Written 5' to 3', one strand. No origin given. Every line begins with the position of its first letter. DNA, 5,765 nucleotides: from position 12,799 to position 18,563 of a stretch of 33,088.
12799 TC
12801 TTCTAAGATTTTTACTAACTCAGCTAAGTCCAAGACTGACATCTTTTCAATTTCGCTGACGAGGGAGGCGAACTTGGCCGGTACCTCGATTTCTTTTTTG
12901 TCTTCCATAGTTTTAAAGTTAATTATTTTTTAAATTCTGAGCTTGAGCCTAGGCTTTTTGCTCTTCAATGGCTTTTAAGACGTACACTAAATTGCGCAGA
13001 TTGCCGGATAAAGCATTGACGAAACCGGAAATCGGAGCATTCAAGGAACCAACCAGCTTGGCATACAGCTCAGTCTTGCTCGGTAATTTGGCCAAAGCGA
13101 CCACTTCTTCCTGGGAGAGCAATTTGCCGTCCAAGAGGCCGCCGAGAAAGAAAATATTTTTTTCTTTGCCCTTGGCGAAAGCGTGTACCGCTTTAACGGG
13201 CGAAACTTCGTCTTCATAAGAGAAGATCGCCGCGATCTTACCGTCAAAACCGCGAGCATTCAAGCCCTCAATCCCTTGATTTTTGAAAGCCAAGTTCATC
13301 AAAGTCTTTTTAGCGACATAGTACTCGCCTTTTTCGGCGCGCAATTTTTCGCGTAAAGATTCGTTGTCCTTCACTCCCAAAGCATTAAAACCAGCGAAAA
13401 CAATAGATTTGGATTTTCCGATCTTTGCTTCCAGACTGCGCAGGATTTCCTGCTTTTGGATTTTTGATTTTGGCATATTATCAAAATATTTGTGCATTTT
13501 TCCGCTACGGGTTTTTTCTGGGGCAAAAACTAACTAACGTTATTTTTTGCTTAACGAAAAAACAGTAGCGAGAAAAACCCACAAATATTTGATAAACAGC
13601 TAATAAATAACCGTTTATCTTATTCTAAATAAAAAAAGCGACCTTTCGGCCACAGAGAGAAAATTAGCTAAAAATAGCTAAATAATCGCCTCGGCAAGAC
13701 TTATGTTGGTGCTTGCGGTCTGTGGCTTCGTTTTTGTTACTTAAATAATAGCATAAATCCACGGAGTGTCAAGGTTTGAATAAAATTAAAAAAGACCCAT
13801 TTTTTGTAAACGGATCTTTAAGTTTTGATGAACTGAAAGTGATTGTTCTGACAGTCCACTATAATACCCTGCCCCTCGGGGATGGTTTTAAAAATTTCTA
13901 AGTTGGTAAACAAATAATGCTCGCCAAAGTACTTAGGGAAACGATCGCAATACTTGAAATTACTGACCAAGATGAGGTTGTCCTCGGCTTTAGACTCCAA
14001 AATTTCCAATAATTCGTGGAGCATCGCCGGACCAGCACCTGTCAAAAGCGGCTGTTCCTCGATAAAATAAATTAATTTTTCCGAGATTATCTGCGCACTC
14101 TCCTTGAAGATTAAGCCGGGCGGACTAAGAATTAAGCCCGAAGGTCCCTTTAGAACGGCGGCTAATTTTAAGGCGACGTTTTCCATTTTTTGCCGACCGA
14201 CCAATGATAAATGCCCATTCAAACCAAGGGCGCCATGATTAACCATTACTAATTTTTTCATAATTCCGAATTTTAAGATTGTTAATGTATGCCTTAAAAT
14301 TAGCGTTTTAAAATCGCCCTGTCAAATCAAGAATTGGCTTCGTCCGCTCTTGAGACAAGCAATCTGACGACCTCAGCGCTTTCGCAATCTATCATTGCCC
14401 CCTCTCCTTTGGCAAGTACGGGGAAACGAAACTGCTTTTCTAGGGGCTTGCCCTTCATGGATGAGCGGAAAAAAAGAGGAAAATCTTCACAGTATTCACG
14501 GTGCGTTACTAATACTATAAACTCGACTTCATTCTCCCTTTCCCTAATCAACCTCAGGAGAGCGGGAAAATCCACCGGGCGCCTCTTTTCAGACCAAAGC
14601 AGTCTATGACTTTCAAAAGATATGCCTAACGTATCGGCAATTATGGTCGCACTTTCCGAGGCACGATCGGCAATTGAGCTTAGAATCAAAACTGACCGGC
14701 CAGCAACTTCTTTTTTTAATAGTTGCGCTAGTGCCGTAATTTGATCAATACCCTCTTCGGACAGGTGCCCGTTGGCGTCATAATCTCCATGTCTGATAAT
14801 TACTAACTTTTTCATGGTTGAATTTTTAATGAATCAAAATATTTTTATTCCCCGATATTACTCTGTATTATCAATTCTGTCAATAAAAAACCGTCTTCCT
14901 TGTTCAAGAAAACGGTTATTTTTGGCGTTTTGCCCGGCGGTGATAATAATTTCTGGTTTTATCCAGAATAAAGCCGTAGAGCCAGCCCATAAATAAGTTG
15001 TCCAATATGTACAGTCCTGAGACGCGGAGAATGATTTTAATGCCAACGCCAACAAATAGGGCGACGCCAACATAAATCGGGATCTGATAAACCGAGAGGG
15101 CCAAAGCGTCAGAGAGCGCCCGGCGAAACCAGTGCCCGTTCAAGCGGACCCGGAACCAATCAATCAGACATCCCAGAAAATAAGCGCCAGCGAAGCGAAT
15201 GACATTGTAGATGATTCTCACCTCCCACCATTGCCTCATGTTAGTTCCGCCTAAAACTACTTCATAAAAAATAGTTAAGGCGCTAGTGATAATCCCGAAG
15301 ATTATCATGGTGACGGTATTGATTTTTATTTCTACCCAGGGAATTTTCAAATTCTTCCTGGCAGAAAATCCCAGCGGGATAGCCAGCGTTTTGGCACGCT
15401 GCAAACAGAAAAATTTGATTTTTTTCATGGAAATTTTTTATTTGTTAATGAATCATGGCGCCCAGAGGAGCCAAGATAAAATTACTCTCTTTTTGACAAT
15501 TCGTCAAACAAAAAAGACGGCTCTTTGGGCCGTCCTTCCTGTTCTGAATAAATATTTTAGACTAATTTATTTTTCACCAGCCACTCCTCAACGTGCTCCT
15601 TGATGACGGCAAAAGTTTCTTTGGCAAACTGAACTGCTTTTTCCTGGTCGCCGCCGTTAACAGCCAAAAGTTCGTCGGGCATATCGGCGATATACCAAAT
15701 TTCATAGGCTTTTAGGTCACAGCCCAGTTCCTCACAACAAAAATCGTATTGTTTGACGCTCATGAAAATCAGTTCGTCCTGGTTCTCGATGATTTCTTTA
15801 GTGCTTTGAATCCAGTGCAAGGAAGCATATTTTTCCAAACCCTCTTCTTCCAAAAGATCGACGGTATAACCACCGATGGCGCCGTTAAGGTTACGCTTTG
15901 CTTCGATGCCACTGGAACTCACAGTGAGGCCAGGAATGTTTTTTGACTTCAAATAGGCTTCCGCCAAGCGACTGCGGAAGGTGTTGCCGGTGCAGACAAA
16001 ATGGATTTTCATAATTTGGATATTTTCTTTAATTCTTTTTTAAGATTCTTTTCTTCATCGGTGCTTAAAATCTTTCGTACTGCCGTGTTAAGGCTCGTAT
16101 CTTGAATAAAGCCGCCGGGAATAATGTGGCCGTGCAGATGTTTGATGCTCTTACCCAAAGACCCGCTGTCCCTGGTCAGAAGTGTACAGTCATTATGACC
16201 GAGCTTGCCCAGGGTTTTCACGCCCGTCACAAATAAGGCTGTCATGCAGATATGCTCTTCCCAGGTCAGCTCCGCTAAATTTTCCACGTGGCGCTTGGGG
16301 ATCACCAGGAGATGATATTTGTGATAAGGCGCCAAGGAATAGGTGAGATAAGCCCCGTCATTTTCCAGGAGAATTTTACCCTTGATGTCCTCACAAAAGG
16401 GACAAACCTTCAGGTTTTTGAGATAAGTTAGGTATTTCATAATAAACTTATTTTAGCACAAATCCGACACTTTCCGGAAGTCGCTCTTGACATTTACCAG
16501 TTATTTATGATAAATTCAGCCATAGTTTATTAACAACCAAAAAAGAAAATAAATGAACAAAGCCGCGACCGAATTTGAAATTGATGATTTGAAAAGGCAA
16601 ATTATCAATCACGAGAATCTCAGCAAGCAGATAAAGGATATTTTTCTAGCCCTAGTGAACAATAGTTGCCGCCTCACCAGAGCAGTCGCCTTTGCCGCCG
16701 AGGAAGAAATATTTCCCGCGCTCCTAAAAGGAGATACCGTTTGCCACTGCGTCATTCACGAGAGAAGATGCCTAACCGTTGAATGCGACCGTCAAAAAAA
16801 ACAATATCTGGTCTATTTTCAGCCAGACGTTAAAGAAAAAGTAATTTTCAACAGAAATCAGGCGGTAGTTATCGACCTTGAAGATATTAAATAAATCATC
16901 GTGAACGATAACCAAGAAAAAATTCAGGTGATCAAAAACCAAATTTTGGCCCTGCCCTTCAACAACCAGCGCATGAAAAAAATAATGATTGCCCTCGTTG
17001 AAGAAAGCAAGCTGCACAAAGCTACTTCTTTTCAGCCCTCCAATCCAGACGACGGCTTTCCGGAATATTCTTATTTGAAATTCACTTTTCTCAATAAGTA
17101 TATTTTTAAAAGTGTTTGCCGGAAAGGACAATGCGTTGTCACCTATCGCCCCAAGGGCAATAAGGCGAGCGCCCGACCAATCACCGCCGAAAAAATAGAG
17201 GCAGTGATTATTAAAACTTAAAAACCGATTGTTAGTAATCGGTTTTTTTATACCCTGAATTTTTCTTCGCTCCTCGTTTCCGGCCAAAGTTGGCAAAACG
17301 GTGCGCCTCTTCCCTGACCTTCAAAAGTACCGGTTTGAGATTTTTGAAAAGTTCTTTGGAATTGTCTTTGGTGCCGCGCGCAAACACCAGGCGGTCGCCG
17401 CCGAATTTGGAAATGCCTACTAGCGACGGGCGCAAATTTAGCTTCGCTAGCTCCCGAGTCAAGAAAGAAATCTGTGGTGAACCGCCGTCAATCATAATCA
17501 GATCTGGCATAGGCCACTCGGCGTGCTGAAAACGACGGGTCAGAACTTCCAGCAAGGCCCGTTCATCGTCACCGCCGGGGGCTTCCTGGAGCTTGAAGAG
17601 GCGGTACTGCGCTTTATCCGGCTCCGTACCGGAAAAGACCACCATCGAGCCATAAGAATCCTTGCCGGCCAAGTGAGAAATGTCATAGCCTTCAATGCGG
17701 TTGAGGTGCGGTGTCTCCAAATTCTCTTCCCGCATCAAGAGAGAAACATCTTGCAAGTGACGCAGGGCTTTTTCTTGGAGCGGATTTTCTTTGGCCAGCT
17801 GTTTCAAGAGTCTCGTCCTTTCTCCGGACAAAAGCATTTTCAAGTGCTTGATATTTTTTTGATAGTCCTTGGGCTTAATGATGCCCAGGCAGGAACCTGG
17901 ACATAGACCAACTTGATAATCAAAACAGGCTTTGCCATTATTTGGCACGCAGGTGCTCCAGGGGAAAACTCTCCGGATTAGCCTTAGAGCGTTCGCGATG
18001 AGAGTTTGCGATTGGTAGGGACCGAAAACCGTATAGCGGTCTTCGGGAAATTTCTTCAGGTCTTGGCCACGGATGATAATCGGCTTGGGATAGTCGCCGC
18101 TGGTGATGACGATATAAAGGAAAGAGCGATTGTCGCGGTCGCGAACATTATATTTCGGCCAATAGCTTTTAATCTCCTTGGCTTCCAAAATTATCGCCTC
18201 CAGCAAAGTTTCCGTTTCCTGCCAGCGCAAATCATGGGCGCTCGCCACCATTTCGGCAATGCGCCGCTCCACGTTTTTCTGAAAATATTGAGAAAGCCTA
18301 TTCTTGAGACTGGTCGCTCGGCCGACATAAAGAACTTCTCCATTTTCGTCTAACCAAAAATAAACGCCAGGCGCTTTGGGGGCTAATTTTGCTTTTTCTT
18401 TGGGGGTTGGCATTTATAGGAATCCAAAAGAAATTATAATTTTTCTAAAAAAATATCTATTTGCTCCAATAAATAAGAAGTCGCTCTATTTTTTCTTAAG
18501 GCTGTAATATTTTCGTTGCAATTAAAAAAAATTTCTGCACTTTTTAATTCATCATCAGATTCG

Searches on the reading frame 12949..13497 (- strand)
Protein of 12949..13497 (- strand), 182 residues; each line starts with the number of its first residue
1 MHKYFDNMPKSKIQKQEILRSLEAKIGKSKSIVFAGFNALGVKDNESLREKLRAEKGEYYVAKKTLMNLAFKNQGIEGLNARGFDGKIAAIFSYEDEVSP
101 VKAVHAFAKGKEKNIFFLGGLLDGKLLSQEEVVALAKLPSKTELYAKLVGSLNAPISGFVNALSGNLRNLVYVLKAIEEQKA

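Call 87: search_protein_families(library=pfam, proteins=[window:12949-13497:-], max_evalue=0.00001)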
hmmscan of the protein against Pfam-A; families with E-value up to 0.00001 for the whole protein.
window:12949-13497:- (182 aa): 1 family
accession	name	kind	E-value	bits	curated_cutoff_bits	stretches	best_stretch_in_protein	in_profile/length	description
PF00466.25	Ribosomal_L10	-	2.6e-19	69.6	22.8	1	12-109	3-100/100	Ribosomal protein L10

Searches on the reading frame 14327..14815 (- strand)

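Call 88: search_protein_families(library=pfam, proteins=[window:14327-14815:-], max_evalue=0.00001)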
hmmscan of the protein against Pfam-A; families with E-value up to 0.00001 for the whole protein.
window:14327-14815:- (162 aa): 1 family
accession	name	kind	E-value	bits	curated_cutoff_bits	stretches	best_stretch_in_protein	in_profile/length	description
PF00300.27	His_Phos_1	-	9.8e-07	29.1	21.7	1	4-70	1-74/194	Histidine phosphatase superfamily (branch 1)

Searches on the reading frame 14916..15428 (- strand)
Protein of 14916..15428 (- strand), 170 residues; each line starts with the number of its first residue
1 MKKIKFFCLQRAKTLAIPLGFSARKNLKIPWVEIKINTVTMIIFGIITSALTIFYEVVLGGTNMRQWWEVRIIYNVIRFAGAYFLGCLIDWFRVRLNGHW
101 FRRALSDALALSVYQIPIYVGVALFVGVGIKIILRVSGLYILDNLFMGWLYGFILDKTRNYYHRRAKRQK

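Call 88: search_protein_families(library=pfam, proteins=[window:14916-15428:-], max_evalue=0.00001)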
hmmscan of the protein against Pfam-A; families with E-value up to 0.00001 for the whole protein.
window:14916-15428:- (170 aa): 1 family
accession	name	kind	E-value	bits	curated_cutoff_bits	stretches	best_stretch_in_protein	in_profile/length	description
PF06610.18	AlaE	-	1.7e-11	44.8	25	1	34-162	9-138/141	L-alanine exporter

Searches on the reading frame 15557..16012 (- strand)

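Call 88: search_protein_families(library=pfam, proteins=[window:15557-16012:-], max_evalue=0.00001)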
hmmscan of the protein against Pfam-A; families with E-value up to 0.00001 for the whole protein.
window:15557-16012:- (151 aa): 1 family
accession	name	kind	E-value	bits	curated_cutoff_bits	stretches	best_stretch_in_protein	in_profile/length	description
PF01451.26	LMWPc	-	3.7e-06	27.7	23.2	1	3-97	1-98/144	Low molecular weight phosphotyrosine protein phosphatase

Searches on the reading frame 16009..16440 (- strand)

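Call 88: search_protein_families(library=pfam, proteins=[window:16009-16440:-], max_evalue=0.00001)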
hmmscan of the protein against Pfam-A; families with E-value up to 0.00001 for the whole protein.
window:16009-16440:- (143 aa): 2 families
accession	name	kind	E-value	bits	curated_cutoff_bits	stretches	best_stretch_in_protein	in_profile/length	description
PF01230.28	HIT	-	2.9e-13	50.7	21.5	1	19-109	4-95/98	HIT domain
PF11969.13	DcpS_C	-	8e-08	33.2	24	1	19-107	12-100/114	Scavenger mRNA decapping enzyme C-term binding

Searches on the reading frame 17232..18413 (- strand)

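Call 5: search_protein_families(library=pfam, proteins=[window:17232-18413:-], max_evalue=0.1)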
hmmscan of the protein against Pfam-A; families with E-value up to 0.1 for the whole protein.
window:17232-18413:- (393 aa): 4 families
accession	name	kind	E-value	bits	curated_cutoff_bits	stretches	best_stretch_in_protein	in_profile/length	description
PF08459.17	UvrC_RNaseH_dom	-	2.1e-33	115.9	22.3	1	233-374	5-158/159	UvrC RNAse H endonuclease domain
PF01541.30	GIY-YIG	-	1.4e-08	35.3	22.6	1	15-89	2-78/78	GIY-YIG catalytic domain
PF24348.1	DUF7508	-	0.00041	20.9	26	1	7-73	14-69/79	Domain of unknown function (DUF7508)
PF19835.5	SegE_GIY-YIG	-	0.044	14.5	25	1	29-80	60-111/123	Putative endonuclease segE, GIY-YIG domain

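Call 6: search_protein_families(library=ncbifam, proteins=[window:17232-18413:-], max_evalue=0.1)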
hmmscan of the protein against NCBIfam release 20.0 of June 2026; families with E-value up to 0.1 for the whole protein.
window:17232-18413:- (393 aa): 15 families
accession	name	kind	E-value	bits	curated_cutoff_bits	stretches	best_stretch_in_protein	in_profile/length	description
TIGR00194.1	uvrC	equivalog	3.8e-87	293.3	285.45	2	5-209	2-202/574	excinuclease ABC subunit UvrC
NF011261.0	PRK14667.1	equivalog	3.1e-61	207.6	818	2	6-207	8-205/567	excinuclease ABC subunit C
NF001824.0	PRK00558.1-5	equivalog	1.4e-56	192.2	451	2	9-209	12-217/652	excinuclease ABC subunit UvrC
NF011262.0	PRK14668.1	equivalog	1.5e-53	182.1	544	2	5-208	7-206/577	excinuclease ABC subunit C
NF011263.0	PRK14669.1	equivalog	1.8e-48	165.6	1108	2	5-207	4-209/624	excinuclease ABC subunit C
NF011260.0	PRK14666.1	equivalog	1.7e-47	162.6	649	2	10-209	8-209/698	excinuclease ABC subunit C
NF011266.0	PRK14672.1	equivalog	3.8e-47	161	1504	2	7-206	14-210/691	excinuclease ABC subunit C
NF011264.0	PRK14670.1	equivalog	2e-45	155.1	1021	2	7-206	11-205/602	excinuclease ABC subunit C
NF005906.0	PRK07883.1-4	equivalog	1.7e-35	122.4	495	1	12-210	213-411/563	DEDD exonuclease domain-containing protein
NF005907.0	PRK07883.1-5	equivalog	9.5e-31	106.8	454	1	8-208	224-427/584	DEDD exonuclease domain-containing protein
NF005905.0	PRK07883.1-3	equivalog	4.6e-27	94.8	508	1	9-209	221-420/581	DEDD exonuclease domain-containing protein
NF005904.0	PRK07883.1-2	equivalog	2.9e-21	75.4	969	1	8-192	226-412/584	DEDD exonuclease domain-containing protein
NF005903.0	PRK07883.1-1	equivalog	5.5e-19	68.1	1038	1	8-202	242-434/642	DEDD exonuclease domain-containing protein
NF007833.0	PRK10545.1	equivalog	2.9e-13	49.6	367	1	11-189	31-207/289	excinuclease Cho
TIGR01453.1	grpIintron_endo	subfamily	0.03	14.4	56.05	1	16-47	3-34/215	group I intron endonuclease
